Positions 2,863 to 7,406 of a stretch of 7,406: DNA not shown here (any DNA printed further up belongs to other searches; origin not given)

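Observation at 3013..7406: Unlisted giant ORF: 1,464 stop-free codons in ~25% GC DNA, still open at the window edge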

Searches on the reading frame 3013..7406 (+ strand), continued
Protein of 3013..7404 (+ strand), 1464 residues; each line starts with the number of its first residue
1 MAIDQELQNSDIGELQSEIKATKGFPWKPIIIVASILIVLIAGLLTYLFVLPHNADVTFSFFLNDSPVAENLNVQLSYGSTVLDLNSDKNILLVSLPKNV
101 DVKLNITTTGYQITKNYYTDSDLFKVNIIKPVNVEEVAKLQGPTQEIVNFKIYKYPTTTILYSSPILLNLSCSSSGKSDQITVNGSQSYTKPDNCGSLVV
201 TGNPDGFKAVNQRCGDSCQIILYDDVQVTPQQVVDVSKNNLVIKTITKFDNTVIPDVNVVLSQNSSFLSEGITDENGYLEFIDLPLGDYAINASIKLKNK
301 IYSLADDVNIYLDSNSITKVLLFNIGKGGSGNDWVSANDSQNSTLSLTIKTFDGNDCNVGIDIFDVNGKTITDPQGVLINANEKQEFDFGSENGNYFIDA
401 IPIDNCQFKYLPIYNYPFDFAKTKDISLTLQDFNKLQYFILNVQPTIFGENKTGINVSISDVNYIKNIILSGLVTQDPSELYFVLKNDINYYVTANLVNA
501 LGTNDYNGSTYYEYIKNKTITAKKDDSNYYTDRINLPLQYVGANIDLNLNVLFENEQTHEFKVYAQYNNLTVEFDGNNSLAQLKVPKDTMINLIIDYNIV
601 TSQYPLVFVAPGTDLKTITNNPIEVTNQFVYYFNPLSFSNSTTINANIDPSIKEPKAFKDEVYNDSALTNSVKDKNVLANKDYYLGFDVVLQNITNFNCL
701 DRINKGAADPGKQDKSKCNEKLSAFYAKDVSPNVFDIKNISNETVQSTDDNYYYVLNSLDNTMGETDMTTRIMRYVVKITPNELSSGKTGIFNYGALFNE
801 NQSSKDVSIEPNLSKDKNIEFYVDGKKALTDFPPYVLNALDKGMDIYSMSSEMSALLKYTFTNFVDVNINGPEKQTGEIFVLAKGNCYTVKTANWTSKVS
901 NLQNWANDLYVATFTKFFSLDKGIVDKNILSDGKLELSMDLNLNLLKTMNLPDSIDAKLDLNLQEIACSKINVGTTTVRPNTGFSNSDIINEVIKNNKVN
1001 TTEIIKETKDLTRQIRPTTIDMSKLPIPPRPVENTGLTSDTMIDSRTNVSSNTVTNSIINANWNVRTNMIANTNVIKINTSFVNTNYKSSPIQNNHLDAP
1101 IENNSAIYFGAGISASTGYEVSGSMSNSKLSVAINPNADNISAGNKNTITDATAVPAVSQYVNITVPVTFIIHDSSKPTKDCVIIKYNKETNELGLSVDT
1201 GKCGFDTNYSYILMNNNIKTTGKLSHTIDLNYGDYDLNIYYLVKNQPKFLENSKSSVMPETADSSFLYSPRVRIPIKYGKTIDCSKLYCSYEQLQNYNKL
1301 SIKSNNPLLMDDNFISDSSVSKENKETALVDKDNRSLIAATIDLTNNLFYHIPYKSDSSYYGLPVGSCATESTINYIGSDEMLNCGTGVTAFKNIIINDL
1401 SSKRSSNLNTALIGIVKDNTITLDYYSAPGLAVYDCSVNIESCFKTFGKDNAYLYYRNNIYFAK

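Call 38: search_protein_families(library=pfam, proteins=[L002:14673-15113:+, L002:15120-15482:+, L002:15479-15727:+, L002:15753-16100:+, L002:16101-16439:+, L002:3154-9909:+, L002:23437-24456:+, L002:19245-20366:+], max_evalue=0.1)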
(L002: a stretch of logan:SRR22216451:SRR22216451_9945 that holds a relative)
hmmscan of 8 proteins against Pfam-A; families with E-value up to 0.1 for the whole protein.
L002:14673-15113:+ (146 aa): 0 families

L002:15120-15482:+ (120 aa): 0 families

L002:15479-15727:+ (82 aa): 0 families

L002:15753-16100:+ (115 aa): 0 families

L002:16101-16439:+ (112 aa): 2 families
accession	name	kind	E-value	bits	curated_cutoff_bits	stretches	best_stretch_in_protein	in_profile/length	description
PF03208.24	PRA1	-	0.0025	17.9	30.1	1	1-44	40-83/143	PRA1 family protein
PF09166.15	Biliv-reduc_cat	-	0.0097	16.8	24.5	0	34-72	71-109/113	Biliverdin reductase, catalytic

L002:3154-9909:+ (2251 aa): 4 families
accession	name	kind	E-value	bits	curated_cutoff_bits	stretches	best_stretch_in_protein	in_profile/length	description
PF17210.9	SdrD_B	-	0.0017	18.9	29.7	0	285-339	24-77/112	SdrD B-like domain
PF08400.16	phage_tail_N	-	0.018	15.5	26.6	0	464-514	12-63/134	Prophage tail fibre N-terminal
PF13715.12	CarbopepD_reg_2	-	0.054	14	32.2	0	459-510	4-47/88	CarboxypepD_reg-like domain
PF16862.10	Glyco_hydro_79C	-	0.075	14.3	27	0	118-173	34-80/103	Glycosyl hydrolase family 79 C-terminal beta domain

L002:23437-24456:+ (339 aa): 6 families
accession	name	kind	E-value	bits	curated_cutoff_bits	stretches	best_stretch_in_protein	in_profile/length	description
PF08608.17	Wyosine_form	-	1.1e-18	67.6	22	1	258-317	2-61/63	Wyosine base formation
PF04055.27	Radical_SAM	-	1.3e-18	68.2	29.5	1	69-244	6-157/166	Radical SAM superfamily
PF04353.18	Rsd_AlgQ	-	0.0069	16.8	35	0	87-127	6-46/150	Regulator of RNA polymerase sigma(70) subunit, Rsd/AlgQ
PF00702.32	Hydrolase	-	0.0086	16.9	26.4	1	109-174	53-126/191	haloacid dehalogenase-like hydrolase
PF19238.5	Radical_SAM_2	-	0.032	14.3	26.7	0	65-97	17-50/151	Radical SAM-like domain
PF10398.14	DUF2443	-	0.04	14.4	25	0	87-112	53-78/79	Protein of unknown function (DUF2443)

L002:19245-20366:+ (373 aa): 10 families
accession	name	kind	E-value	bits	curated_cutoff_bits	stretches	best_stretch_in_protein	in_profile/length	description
PF01926.29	MMR_HSR1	-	7.2e-19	68.4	21.9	1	82-192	1-113/113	50S ribosome-binding GTPase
PF02824.27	TGS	-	3.8e-14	52.9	22.2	1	299-369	1-58/60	TGS domain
PF02421.24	FeoB_N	-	6.5e-09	35.9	27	1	82-139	2-59/156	Ferrous iron transport protein B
PF01591.24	6PF2K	-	0.0078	16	27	1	78-120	11-50/223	6-phosphofructo-2-kinase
PF09439.16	SRPRB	-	0.0094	15.8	25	1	81-136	4-55/178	Signal recognition particle receptor beta subunit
PF20861.2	Isd_H_B_linker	-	0.013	16.1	27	1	6-61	4-54/63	Iron-regulated surface determinant protein H/B, linker domain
PF04548.22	AIG1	-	0.027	14.2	27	1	82-157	2-82/212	AIG1 family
PF00025.27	Arf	-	0.029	14.3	22.3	1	78-131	12-62/174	ADP-ribosylation factor family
PF00005.33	ABC_tran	-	0.06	14.4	25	0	75-109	6-40/137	ABC transporter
PF13555.12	AAA_29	-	0.071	13.3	27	0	71-97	15-39/61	P-loop containing region of AAA domain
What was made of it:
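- There is a weak Pfam hint to phage_tail_N in a paralog (E=0.018, call 38).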

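Call 39: list_cluster_members(proteins=[P0001, P0003, P0004, P0005, P0006, L002:19245-20366:+, L002:23437-24456:+, L005:8867-9979:+, L002:15120-15482:+, L005:6547-6894:+])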
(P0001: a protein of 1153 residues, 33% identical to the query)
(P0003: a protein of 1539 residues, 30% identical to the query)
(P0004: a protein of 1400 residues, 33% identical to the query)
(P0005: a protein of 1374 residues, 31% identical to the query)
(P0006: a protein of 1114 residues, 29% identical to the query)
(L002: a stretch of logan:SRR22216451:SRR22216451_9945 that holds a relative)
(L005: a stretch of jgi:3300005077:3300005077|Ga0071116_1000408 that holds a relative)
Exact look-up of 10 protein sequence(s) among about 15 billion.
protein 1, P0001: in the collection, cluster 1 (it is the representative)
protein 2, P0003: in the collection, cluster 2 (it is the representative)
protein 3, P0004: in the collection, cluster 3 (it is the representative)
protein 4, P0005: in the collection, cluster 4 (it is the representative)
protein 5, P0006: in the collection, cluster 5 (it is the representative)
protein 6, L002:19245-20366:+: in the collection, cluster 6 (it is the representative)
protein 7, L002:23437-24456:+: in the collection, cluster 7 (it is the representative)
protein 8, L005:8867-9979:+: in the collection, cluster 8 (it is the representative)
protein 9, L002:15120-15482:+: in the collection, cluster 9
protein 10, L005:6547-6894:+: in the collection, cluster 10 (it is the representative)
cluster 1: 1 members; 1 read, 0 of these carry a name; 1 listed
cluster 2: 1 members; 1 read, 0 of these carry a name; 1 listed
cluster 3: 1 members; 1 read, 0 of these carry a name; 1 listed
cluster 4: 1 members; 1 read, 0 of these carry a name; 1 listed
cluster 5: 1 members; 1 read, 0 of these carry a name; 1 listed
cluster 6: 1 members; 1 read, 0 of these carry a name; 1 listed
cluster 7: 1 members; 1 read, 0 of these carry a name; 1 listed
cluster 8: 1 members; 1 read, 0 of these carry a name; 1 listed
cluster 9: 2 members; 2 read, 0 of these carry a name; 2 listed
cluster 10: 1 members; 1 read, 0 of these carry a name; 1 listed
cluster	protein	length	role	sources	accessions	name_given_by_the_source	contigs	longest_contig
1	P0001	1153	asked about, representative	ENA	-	-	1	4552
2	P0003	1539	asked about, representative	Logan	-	-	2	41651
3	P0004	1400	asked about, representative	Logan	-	-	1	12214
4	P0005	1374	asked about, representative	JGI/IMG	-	-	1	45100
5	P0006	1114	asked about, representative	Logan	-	-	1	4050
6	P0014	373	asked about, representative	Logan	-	-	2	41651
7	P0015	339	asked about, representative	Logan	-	-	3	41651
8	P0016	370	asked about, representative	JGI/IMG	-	-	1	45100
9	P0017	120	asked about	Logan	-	-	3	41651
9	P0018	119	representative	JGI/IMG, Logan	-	-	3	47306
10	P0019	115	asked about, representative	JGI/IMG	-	-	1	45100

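Call 41: search_protein_families(library=ncbifam, proteins=[L002:23437-24456:+, L002:19245-20366:+, L002:17954-19195:-, L002:20891-21562:-, L002:21588-22907:-, L002:20406-20876:+, L005:10376-12820:-, L002:16474-17217:-], max_evalue=0.001)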
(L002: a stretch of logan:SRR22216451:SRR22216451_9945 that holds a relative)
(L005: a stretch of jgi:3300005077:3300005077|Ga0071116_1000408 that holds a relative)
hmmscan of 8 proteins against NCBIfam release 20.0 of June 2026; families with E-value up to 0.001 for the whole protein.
L002:23437-24456:+ (339 aa): 19 families
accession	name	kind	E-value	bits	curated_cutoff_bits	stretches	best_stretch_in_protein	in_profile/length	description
TIGR03972.1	rSAM_TYW1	equivalog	7.7e-108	360.1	317.95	1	15-316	3-295/297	4-demethylwyosine synthase TYW1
TIGR02666.1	moaA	equivalog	1.9e-11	43.5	284.05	1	142-308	68-231/336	GTP 3',8-cyclase MoaA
TIGR04321.1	spiroSPASM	subfamily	3.3e-09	36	250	1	123-263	269-413/510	spiro-SPASM protein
TIGR02495.1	NrdG2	equivalog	4e-09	36.1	131.15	1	142-258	71-183/193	anaerobic ribonucleoside-triphosphate reductase activating protein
NF038283.1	viperin_w_prok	equivalog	8.9e-09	34.9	180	1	69-308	11-226/281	viperin family antiviral radical SAM protein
TIGR04041.1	activase_YjjW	hypoth_equivalog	1.1e-08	34.9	250.2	1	141-299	116-268/276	YjjW family glycine radical enzyme activase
TIGR02668.1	moaA_archaeal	equivalog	1.2e-08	34.4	325.25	1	142-284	65-202/303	GTP 3',8-cyclase MoaA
NF001199.0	PRK00164.2-1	equivalog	1.4e-07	31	231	1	141-244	66-166/308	GTP 3',8-cyclase MoaA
TIGR03977.1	rSAM_pair_HxsC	equivalog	5.9e-07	28.7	267.9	1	122-253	55-191/292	His-Xaa-Ser system radical SAM maturase HxsC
TIGR04317.1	W_rSAM_matur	equivalog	1.8e-06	27.4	380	1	119-217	35-133/349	tungsten cofactor oxidoreductase radical SAM maturase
NF033719.1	ind_deCO2_activ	equivalog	1.9e-06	27.5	425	1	49-279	43-270/302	indoleacetate decarboxylase activase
NF045702.1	rSAM_GDGT_ether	equivalog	1.5e-05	23.9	450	1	137-245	138-246/486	tetraether lipid synthase Tes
NF038332.1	rSAM_rare_HxsC4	exception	5.9e-05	22.4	500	0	141-232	68-158/335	radical SAM protein HxsC4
TIGR04038.1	tatD_link_rSAM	subfamily_domain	0.00013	21.8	129.7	0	142-223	68-152/192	TatD family nuclease-associated radical SAM protein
TIGR03470.1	HpnH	equivalog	0.00029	20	225.05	1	141-308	80-239/318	adenosyl-hopene transferase HpnH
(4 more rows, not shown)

L002:19245-20366:+ (373 aa): 22 families
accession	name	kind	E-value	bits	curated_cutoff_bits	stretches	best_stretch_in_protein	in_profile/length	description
NF008956.1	PRK12299.1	equivalog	9.7e-27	93.8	300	1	23-203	101-280/327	GTPase ObgE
TIGR02729.1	Obg_CgtA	equivalog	5.5e-26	91.4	280.25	1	24-204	101-285/329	Obg family GTPase CgtA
NF008955.0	PRK12297.1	equivalog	2.1e-23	83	406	1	81-204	160-287/429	GTPase ObgE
NF008954.1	PRK12296.1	equivalog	9.3e-19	67.2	377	1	73-187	152-265/470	GTPase ObgE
NF007171.0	PRK09602.1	subfamily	4.7e-12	45.5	387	1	81-121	3-43/397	YchF-related putative GTPase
TIGR00231.1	small_GTP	domain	1.8e-08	34.4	42.5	1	81-165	4-91/164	GTP-binding protein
TIGR00092.1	TIGR00092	equivalog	2.6e-08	33.4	279.2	1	85-122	7-45/368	redox-regulated ATPase YchF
NF003661.0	PRK05291.1-3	equivalog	3.2e-08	33.3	380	1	42-232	182-372/448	tRNA uridine-5-carboxymethylaminomethyl(34) synthesis GTPase MnmE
TIGR03156.1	GTP_HflX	equivalog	4.5e-08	32.4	216.75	1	40-122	150-231/351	GTPase HflX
NF000908.1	PRK00089.1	equivalog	1.4e-06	27.8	237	1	80-193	3-120/291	GTPase Era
TIGR00437.1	feoB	equivalog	1.6e-06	27.1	315.65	1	87-138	1-52/594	ferrous iron transport protein B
NF008280.0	PRK11058.1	equivalog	3.6e-06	26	441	1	43-119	161-236/426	ribosome rescue GTPase HflX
TIGR00436.1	era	equivalog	6.6e-06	25.7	116.25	1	83-180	3-104/270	GTPase Era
TIGR03594.1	GTPase_EngA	equivalog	1e-05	24.7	306.7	1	82-164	2-86/432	ribosome biogenesis GTPase Der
NF000355.4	ribo_prot_ABC_F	equivalog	2.6e-05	23.3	380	1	14-127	269-386/499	ribosomal protection-like ABC-F family protein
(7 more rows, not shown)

L002:17954-19195:- (413 aa): 3 families
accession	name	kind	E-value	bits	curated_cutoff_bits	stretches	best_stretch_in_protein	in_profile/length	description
TIGR01826.1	CofD_related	subfamily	7e-85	285.2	196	1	115-412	1-309/310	uridine diphosphate-N-acetylglucosamine-binding protein YvcK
TIGR04357.1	CofD_rel_GAK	hypoth_equivalog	4.7e-34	118.4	340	2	183-409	122-367/368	GAK system CofD-like protein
TIGR01819.1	F420_cofD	equivalog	1.3e-06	27.7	257.45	1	209-321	106-223/301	2-phospho-L-lactate transferase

L002:20891-21562:- (223 aa): 3 families
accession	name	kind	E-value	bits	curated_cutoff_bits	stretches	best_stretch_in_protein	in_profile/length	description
TIGR00021.1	rpiA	equivalog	6e-33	114.1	126.4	1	13-212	11-214/218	ribose 5-phosphate isomerase A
NF001924.0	PRK00702.1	equivalog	1.9e-28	99.4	192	1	14-216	18-218/223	ribose-5-phosphate isomerase RpiA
NF010585.0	PRK13978.1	equivalog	1.1e-21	77.4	365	1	15-208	19-216/228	ribose 5-phosphate isomerase A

L002:21588-22907:- (439 aa): 0 families

L002:20406-20876:+ (156 aa): 2 families
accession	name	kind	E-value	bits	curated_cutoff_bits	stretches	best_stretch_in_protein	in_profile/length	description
NF011480.0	PRK14889.1-4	equivalog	3e-08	34.2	120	1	14-128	8-127/132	VKOR family protein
NF011479.0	PRK14889.1-2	equivalog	0.00046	20.4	264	0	18-132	18-144/145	VKOR family protein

L005:10376-12820:- (814 aa): 0 families

L002:16474-17217:- (247 aa): 3 families
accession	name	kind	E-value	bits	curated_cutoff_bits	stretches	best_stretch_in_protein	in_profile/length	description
NF001965.0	PRK00742.1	subfamily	1.5e-05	24.4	293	1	9-93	2-84/357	chemotaxis-specific protein-glutamate methyltransferase CheB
NF007969.0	PRK10693.1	equivalog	0.00027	20.1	329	1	12-97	9-91/337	two-component system response regulator RssB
NF008677.0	PRK11697.1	equivalog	0.00039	19.8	246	1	11-90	2-78/238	two-component system response regulator BtsR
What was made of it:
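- Archaeal origin of relatives: TYW1 scores 360 bits against a 318 cutoff (call 41).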

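Call 45: find_encoding_contigs(protein=P0018, flank=10000, max_places=6)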
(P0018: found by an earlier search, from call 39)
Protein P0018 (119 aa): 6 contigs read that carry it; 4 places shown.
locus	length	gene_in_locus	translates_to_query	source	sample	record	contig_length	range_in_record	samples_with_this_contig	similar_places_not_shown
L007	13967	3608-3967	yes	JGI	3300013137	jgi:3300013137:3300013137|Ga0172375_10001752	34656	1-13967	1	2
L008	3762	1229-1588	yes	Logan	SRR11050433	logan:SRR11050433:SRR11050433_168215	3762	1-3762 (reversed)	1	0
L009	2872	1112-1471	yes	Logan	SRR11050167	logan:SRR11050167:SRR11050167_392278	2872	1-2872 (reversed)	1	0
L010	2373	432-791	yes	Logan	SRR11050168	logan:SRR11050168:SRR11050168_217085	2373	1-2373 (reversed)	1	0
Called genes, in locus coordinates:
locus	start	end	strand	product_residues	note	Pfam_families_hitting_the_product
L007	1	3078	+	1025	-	?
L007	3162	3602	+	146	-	-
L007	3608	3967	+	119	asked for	-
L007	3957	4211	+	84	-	-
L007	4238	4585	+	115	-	-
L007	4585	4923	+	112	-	-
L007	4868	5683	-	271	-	PF00072:Response_reg (weak)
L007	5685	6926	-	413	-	PF01933:CofD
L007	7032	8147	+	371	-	PF01926:MMR_HSR1, PF02421:FeoB_N, PF02824:TGS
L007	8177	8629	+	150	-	PF07884:VKOR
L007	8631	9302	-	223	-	PF06026:Rib_5-P_isom_A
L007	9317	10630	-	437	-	-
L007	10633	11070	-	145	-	-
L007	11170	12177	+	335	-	PF04055:Radical_SAM, PF08608:Wyosine_form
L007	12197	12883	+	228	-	PF01209:Ubie_methyltran (weak), PF13489:Methyltransf_23 (weak), PF13847:Methyltransf_31 (weak), PF08241:Methyltransf_11, PF13649:Methyltransf_25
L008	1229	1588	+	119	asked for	-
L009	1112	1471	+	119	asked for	-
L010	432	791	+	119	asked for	-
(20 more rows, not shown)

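Call 72: find_homologous_proteins(query=A8, max_evalue=0.001)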
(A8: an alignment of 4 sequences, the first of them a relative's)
Query A8 (4 sequences) (120 aa, profile of the alignment): 44 proteins with E <= 0.001 among 8000 candidates.
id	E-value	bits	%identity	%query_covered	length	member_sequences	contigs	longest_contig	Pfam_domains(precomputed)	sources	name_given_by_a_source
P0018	7.6e-62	224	90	99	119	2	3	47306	-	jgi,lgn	-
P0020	4.5e-59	216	70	99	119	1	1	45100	-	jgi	-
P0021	9.7e-57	208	76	71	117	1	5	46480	-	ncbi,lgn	-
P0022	9.6e-52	192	73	98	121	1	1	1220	-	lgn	-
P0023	3.0e-51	190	67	96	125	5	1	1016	-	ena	-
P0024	7.7e-49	182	70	98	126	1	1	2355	-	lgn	-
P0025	3.9e-48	180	71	97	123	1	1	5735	-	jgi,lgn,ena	-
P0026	2.0e-47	178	66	95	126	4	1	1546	-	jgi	jgi:hypothetical protein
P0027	3.0e-47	177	65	96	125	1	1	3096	-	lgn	-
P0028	3.1e-47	177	66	98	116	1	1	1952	-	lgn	-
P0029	1.2e-46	175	71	90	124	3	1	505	-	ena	-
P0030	8.5e-46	173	67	96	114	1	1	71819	-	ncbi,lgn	-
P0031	5.2e-45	170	65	95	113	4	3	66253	-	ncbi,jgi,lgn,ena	jgi:hypothetical protein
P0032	5.5e-44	167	65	85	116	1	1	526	-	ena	-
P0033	2.0e-43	165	58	96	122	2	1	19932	-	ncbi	-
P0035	9.9e-43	163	56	96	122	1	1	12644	-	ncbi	-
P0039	4.0e-33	132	55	93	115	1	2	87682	-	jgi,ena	jgi:hypothetical protein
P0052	2.1e-7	49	39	73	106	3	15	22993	-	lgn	-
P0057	2.2e-5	42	39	77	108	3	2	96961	-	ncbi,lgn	-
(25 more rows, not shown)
